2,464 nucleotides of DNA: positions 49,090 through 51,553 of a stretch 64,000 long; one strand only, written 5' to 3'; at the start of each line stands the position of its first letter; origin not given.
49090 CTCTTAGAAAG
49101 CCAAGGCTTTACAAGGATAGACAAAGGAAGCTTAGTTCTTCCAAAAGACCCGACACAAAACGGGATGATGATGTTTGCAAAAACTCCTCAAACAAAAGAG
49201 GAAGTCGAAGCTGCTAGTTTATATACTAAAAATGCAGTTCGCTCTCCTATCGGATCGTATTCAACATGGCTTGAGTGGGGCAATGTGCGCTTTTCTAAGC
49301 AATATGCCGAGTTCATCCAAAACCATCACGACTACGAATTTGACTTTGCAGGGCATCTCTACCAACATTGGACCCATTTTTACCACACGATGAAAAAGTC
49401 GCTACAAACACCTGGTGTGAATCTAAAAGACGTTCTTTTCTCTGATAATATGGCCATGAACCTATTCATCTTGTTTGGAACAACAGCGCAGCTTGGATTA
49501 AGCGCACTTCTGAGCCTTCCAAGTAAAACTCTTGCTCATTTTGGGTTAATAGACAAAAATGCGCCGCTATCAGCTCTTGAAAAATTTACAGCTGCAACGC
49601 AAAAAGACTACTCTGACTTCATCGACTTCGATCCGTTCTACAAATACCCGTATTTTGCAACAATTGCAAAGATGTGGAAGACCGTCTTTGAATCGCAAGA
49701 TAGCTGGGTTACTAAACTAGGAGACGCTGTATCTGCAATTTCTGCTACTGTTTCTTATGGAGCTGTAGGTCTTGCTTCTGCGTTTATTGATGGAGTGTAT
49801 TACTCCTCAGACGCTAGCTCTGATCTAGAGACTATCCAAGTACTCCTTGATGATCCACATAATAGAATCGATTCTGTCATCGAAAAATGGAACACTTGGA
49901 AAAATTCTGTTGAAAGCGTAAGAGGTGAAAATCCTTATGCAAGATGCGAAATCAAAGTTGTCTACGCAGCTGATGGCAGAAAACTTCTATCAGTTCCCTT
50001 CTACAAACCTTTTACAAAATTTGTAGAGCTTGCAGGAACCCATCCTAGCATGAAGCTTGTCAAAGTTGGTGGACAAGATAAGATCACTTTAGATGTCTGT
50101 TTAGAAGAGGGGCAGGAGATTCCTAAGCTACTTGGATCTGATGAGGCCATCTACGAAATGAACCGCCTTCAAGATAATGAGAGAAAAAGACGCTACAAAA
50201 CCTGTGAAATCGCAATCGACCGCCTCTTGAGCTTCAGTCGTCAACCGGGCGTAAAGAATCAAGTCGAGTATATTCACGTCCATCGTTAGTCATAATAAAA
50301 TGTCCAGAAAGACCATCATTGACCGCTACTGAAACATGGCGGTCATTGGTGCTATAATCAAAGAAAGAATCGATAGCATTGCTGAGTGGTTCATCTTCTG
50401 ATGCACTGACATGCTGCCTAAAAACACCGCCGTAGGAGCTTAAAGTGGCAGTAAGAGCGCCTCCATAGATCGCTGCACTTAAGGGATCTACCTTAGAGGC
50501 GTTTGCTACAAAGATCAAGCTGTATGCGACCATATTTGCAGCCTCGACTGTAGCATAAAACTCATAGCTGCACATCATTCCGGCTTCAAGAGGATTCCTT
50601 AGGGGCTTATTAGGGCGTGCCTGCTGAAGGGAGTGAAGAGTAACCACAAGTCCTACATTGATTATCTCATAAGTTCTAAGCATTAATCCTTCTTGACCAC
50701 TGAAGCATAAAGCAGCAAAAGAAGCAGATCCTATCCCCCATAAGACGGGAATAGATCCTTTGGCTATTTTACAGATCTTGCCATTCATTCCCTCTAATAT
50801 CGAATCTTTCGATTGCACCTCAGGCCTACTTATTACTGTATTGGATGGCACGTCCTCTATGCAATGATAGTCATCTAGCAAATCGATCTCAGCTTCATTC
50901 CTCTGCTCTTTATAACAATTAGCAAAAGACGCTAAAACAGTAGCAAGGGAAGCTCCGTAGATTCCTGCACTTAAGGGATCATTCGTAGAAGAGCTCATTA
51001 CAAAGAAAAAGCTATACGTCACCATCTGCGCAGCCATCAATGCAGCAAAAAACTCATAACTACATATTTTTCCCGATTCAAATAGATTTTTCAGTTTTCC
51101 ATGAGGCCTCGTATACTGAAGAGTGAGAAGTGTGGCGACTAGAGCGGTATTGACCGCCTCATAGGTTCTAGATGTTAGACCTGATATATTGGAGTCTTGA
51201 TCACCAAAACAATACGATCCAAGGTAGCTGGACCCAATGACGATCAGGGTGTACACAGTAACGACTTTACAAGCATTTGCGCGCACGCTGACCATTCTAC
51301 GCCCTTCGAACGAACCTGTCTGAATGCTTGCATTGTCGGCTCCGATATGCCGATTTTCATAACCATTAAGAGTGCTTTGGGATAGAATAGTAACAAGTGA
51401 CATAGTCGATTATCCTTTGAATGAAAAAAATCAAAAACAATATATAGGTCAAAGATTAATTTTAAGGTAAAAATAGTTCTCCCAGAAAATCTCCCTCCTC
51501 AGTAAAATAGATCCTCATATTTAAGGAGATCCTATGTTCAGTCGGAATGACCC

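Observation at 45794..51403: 1253-aa membrane-anchored FAD-oxidase + methyltransferase-like fusion, flanked on both sides by a paralogous multi-TM module family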

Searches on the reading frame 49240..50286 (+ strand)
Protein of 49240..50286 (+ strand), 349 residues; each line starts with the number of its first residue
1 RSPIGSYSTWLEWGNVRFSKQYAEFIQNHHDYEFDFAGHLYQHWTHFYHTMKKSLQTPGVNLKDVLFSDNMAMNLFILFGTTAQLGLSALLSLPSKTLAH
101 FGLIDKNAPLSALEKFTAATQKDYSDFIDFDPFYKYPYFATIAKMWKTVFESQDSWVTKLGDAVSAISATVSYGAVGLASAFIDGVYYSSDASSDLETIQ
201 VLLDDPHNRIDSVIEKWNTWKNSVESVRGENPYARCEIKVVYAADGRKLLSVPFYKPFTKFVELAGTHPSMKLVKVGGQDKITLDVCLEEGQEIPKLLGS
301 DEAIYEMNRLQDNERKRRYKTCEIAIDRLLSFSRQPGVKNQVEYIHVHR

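Call 54: predict_structure(alignment_id=A4)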
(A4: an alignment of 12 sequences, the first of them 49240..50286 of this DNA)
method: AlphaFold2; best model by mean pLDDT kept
length: 349 residues; sequences in the alignment: 12
mean_pLDDT: 87.3   pTM: 0.85
mean pLDDT of the five models: 87.3, 86.3, 86.2, 85.0, 83.3
residues with pLDDT >= 90: 160; 70-90: 168; 50-70: 17; < 50: 4
segments of 3 or more residues with pLDDT < 50: none
pLDDT, mean of each block of 10 residues (from residue 1): 70 87 92 92 92 88 83 85 89 88 88 93 88 87 95 89 88 86 75 67 96 97 86 90 96 92 95 92 90 69 84 88 91 82 83
secondary structure, 60 per line:
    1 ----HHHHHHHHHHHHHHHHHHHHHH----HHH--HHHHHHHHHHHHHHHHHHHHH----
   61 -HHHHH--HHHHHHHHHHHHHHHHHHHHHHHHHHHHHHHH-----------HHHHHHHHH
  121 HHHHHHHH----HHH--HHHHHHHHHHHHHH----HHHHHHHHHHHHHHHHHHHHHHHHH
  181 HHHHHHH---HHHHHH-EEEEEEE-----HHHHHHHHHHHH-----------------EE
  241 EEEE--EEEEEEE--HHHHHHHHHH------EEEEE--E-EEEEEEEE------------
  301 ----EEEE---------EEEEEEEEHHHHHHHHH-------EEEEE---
elements in order: H5-26 H36-56 H62-66 H69-100 H112-128 H138-151 H156-187 H191-196 E198-204 H210-221 E239-244 E247-253 H256-265 E272-276 E281-288 E305-308 E318-325 H326-334 E342-346

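Call 58: fold_search(model_id=the predicted structure, library=pdb)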
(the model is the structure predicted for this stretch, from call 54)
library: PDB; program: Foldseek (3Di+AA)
matches with E <= 10: 281; with E <= 0.001: 0
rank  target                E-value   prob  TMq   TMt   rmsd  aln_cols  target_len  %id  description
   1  6gxn_v                9.6e-02  0.25  0.15  0.15  18.5       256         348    7  Cryo-EM structure of an E. coli 70S ribosome in complex with RF3-GDPCP, RF1(GAQ) and Pint-tRNA (State III) (released 2018-08-15)
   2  6vz8_F                1.0e-01  0.54  0.15  0.29  14.8       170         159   15  Arabidopsis thaliana acetohydroxyacid synthase complex with valine bound (released 2020-07-15)
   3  9lmn_B                1.1e-01  0.41  0.19  0.18   8.6       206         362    8  Crystal structure of a polyketide ABM/SchA-like domain-containing protein WhiE-ORFI from Streptomyces coelicolor (released 2025-11-26)
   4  1gqe                  1.6e-01  0.15  0.14  0.14  18.3       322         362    8  Polypeptide Chain Release Factor 2 (RF2) from Escherichia coli (released 2002-04-04)
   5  9lmn_A                2.0e-01  0.23  0.18  0.17   9.4       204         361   12  Crystal structure of a polyketide ABM/SchA-like domain-containing protein WhiE-ORFI from Streptomyces coelicolor (released 2025-11-26)
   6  8p16_6                4.8e-01  0.11  0.16  0.16  16.7       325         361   10  E167K RF2 on E. coli 70S release complex with UGG (Structure I) (released 2024-05-22)
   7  5a9y                  6.2e-01  0.28  0.22  0.15  10.5       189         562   12  Structure of ppGpp BipA (released 2015-08-26)
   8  5h5u_4                6.2e-01  0.12  0.18  0.18  15.6       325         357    7  Mechanistic insights into the alternative translation termination by ArfA and RF2 (released 2017-01-25)
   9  5d1o_B                6.5e-01  0.18  0.17  0.16  12.4       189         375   12  Archaeal ATP-dependent RNA ligase - form 1 (released 2016-03-09)
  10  8sl4_A                6.5e-01  0.10  0.15  0.07  25.2       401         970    8  Dimeric form of human adenylyl cyclase 5 (released 2024-04-03)
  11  5czp_QY               7.2e-01  0.08  0.17  0.17  16.1       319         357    8  70S termination complex containing E. coli RF2 (released 2016-10-12)
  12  7ss9_8                7.6e-01  0.15  0.15  0.18  18.6       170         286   10  Late translocation intermediate with EF-G partially dissociated (Structure V) (released 2022-02-23)
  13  3ab2_L                9.8e-01  0.11  0.13  0.25  14.5       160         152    9  Crystal structure of aspartate kinase from Corynebacterium glutamicum in complex with threonine (released 2010-06-23)
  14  9uaj_C                9.8e-01  0.08  0.12  0.20  12.6       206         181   10  Ovorubin from the golden apple snail (Pomacea canaliculata) (released 2025-12-31)
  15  6fub_A                1.0e+00  0.41  0.15  0.42   4.8        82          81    8  Complex of rice blast (Magnaporthe oryzae) effector protein AVR-PikE with the HMA domain of Pikm-1 from rice (Oryza sa (released 2018-06-13)
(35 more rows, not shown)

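Call 61: search_protein_families(library=pfam, proteins=[window:49240-50286:+], max_evalue=0.1)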
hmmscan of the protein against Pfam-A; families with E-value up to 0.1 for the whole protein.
window:49240-50286:+ (349 aa): 0 families

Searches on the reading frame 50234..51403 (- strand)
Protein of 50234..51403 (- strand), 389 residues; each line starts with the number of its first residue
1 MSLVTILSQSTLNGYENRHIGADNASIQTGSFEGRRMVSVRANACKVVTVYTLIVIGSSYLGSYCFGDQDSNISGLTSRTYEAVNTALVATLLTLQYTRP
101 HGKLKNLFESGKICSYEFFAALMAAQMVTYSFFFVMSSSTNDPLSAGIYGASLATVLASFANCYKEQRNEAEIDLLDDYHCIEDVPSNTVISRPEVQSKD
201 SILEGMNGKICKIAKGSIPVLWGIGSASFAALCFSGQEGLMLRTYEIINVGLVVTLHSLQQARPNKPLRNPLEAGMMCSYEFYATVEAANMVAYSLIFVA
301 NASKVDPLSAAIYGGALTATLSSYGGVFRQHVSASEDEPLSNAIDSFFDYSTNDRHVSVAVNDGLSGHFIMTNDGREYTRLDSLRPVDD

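Call 3: search_protein_families(library=pfam, proteins=[window:50234-51403:-], max_evalue=1)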
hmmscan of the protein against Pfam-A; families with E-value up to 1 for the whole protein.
window:50234-51403:- (389 aa): 1 family
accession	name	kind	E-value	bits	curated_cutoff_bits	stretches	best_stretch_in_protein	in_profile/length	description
PF19149.5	DUF5831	-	0.45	11.3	25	0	82-106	9-33/72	Family of unknown function (DUF5831)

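Call 4: search_protein_families(library=ncbifam, proteins=[window:50234-51403:-], max_evalue=1)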
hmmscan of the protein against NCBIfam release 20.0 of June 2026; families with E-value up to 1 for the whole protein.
window:50234-51403:- (389 aa): 0 families

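Call 22: list_cluster_members(proteins=[P0001, P0021, window:50234-51403:-, window:51534-52412:+])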
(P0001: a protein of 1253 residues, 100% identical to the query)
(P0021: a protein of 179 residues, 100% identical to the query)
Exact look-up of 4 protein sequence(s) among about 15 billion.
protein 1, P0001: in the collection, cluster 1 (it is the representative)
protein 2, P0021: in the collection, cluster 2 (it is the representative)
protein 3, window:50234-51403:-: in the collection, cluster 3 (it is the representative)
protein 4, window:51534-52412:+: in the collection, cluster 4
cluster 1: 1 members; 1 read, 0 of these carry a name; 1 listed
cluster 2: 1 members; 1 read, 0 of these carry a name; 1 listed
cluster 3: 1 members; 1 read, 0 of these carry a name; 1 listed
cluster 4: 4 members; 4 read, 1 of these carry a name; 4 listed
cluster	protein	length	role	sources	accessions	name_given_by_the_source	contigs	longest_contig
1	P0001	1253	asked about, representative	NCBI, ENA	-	-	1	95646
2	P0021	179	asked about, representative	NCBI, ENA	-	-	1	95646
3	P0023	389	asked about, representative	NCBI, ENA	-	-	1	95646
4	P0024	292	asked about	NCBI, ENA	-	-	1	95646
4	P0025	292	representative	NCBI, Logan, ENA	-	-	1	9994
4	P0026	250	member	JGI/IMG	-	methionyl aminopeptidase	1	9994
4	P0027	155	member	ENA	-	-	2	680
